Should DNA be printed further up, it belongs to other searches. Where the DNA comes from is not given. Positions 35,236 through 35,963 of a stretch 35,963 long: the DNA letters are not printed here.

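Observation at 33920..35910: KaiC-like ATPase flanked by two P-loop-less KaiC/DUF835-like paralogs: a minimal three-gene signalling module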

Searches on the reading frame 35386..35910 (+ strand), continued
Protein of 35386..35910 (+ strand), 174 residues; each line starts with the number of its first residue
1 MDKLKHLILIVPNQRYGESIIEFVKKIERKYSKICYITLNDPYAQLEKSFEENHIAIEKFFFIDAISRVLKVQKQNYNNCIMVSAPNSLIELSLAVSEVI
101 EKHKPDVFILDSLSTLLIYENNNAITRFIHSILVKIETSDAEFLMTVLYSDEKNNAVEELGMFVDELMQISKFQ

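Call 68: search_solved_structures(query=A1, max_evalue=1, show_alignments=3)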
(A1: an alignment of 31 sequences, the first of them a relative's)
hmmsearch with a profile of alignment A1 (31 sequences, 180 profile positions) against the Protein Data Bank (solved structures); distinct sequences matched with E-value up to 1: 40.
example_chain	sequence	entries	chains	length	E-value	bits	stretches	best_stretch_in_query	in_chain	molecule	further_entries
8zn5_B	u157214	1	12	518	6.5e-07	32.4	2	96-155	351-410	KaiC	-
8zn6_F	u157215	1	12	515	0.001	22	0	103-175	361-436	KaiC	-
8zn7_D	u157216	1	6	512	0.0028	20.5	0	103-158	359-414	KaiC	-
8jon_A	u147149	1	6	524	0.0029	20.5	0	35-171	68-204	Circadian clock oscillator protein KaiC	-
4yds_A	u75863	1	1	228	0.0055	19.6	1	103-178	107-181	Flagella-related protein H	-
7wdc_A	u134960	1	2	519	0.0092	18.9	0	103-175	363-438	Circadian clock protein kinase KaiC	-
7x1z_A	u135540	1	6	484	0.0094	18.8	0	103-157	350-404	Circadian clock oscillator protein KaiC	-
3k0f_A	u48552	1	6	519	0.0099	18.8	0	103-175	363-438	Circadian clock protein kinase KaiC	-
1u9i_A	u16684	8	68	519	0.01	18.7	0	103-175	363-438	KaiC | Circadian clock protein kinase kaiC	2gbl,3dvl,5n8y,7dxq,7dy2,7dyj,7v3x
4dug_A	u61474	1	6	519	0.01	18.7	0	103-175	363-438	Circadian clock protein kinase kaiC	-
7dyk_A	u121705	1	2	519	0.01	18.7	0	103-175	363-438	Circadian clock protein kinase KaiC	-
7s65_A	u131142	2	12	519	0.01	18.7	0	103-175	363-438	Circadian clock protein kinase KaiC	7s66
1tf7_A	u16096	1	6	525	0.01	18.7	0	103-175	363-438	KaiC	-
7x1y_A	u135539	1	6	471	0.011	18.6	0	103-156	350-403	Circadian clock oscillator protein KaiC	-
3k0e_A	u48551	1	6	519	0.012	18.5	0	103-157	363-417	Circadian clock protein kinase KaiC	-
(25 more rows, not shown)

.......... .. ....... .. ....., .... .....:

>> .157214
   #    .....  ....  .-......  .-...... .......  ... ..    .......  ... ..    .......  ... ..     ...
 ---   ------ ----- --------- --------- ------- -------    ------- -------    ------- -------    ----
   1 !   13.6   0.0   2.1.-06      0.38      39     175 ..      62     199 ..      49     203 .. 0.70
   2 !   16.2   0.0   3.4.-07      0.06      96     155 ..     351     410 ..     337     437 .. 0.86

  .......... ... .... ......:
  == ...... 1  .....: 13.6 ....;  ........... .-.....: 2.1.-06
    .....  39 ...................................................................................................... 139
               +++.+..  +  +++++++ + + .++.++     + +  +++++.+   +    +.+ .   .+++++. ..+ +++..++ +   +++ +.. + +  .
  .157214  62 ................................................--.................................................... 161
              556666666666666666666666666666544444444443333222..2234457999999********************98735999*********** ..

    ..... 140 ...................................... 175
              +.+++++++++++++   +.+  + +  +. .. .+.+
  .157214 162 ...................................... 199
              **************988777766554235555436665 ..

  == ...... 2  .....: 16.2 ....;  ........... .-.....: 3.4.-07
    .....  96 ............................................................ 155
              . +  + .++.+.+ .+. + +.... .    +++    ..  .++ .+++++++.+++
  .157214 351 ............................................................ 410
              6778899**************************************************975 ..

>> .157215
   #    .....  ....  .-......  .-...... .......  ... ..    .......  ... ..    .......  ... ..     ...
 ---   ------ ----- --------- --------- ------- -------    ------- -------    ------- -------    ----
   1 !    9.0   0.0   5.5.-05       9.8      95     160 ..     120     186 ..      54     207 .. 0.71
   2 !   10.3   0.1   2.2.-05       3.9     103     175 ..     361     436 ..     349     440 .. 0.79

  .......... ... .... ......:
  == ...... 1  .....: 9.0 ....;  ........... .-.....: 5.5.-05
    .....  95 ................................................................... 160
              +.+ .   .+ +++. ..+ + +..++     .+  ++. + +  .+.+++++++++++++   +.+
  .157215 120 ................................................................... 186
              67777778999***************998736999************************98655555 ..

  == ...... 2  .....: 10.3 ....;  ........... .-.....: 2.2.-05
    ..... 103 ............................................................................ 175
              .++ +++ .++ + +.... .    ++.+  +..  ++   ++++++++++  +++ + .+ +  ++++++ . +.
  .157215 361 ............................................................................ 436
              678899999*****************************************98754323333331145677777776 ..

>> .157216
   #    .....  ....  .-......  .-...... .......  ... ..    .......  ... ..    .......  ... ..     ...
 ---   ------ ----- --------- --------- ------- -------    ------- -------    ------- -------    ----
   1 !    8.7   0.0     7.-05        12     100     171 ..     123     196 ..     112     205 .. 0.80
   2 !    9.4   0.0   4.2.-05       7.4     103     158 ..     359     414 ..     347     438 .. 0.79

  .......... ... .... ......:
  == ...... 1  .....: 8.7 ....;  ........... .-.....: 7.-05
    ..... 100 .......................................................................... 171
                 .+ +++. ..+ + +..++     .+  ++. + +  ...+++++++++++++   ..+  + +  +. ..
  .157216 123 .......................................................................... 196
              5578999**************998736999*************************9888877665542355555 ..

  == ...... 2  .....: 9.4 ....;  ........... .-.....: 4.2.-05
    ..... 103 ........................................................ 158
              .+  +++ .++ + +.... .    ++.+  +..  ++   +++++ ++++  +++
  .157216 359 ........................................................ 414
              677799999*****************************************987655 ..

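Call 74: search_protein_families(library=padloc, proteins=[window:35386-35910:+], max_evalue=0.01)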
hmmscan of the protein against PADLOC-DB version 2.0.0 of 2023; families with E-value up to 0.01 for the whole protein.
window:35386-35910:+ (174 aa): 0 families
